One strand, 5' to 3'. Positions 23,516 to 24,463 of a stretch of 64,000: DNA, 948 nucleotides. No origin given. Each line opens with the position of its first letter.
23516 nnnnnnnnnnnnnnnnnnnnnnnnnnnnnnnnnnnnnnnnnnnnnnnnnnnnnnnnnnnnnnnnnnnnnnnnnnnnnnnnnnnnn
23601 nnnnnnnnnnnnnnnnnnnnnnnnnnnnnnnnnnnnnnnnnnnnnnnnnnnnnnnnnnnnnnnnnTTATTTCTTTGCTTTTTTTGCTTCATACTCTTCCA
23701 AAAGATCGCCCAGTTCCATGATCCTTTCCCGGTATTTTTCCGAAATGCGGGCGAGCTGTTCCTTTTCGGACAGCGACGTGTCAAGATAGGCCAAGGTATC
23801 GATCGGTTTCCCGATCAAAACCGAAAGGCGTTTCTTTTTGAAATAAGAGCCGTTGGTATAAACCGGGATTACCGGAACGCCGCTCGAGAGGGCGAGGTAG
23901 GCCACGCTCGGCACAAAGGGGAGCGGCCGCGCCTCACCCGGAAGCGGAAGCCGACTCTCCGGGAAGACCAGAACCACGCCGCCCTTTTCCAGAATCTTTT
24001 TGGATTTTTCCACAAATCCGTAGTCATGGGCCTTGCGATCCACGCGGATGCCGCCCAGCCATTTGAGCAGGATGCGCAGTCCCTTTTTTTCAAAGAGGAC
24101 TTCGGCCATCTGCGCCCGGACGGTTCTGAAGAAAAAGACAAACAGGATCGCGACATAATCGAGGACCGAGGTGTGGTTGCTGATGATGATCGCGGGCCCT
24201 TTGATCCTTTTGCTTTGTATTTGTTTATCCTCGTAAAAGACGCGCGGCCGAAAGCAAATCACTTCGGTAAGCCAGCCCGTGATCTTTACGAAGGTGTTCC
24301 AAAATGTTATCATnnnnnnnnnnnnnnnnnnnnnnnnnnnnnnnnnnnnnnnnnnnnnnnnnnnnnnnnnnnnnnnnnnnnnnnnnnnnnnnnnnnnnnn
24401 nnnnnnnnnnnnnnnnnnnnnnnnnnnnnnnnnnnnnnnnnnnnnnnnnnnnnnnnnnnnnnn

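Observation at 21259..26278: Two parallel acyl-activation modules (one ligase-carrier fusion, one split ligase + ACP) with non-canonical carrier motifs, and two overlapping LPLAT paralogs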

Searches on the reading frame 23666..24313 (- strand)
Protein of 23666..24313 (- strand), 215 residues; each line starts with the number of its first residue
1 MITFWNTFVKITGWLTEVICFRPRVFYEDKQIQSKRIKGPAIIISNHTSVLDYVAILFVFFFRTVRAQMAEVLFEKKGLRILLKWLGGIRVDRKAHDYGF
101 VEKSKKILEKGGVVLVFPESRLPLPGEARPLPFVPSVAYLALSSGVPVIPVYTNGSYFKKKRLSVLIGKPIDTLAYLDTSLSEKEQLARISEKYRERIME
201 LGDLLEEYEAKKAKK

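Call 5: search_protein_families(library=pfam, proteins=[window:23666-24313:-], max_evalue=0.01)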
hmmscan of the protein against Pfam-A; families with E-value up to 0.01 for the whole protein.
window:23666-24313:- (215 aa): 1 family
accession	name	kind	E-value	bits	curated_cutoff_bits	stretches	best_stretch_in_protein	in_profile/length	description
PF01553.26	Acyltransferase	-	2.2e-17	63.6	23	1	33-152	11-130/132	Acyltransferase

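Call 6: search_protein_families(library=ncbifam, proteins=[window:23666-24313:-], max_evalue=0.01)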
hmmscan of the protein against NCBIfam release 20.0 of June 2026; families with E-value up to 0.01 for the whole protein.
window:23666-24313:- (215 aa): 4 families
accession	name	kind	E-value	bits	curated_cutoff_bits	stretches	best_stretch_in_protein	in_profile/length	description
NF006386.0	PRK08633.1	equivalog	2.4e-12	45.5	1221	1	37-156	439-554/1147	acyl-[ACP]--phospholipid O-acyltransferase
TIGR00530.1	AGP_acyltrn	subfamily_domain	6.5e-12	45.3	102.95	1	35-152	10-128/130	1-acylglycerol-3-phosphate O-acyltransferase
NF005959.0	PRK08043.1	equivalog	5e-06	25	886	1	20-160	13-144/719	bifunctional acyl-ACP--phospholipid O-acyltransferase/long-chain-fatty-acid--ACP ligase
NF011593.0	PRK15018.1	equivalog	0.0059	16.4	501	1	37-200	63-226/245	1-acylglycerol-3-phosphate O-acyltransferase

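Call 25: search_solved_structures(query=window:23666-24313:-, max_evalue=0.1, show_alignments=1)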
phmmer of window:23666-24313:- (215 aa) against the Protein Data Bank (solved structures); distinct sequences matched with E-value up to 0.1: 1.
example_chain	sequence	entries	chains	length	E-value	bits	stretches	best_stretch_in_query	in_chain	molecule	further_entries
5kym_A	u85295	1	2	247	4.3e-07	33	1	41-170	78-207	1-acyl-sn-glycerol-3-phosphate acyltransferase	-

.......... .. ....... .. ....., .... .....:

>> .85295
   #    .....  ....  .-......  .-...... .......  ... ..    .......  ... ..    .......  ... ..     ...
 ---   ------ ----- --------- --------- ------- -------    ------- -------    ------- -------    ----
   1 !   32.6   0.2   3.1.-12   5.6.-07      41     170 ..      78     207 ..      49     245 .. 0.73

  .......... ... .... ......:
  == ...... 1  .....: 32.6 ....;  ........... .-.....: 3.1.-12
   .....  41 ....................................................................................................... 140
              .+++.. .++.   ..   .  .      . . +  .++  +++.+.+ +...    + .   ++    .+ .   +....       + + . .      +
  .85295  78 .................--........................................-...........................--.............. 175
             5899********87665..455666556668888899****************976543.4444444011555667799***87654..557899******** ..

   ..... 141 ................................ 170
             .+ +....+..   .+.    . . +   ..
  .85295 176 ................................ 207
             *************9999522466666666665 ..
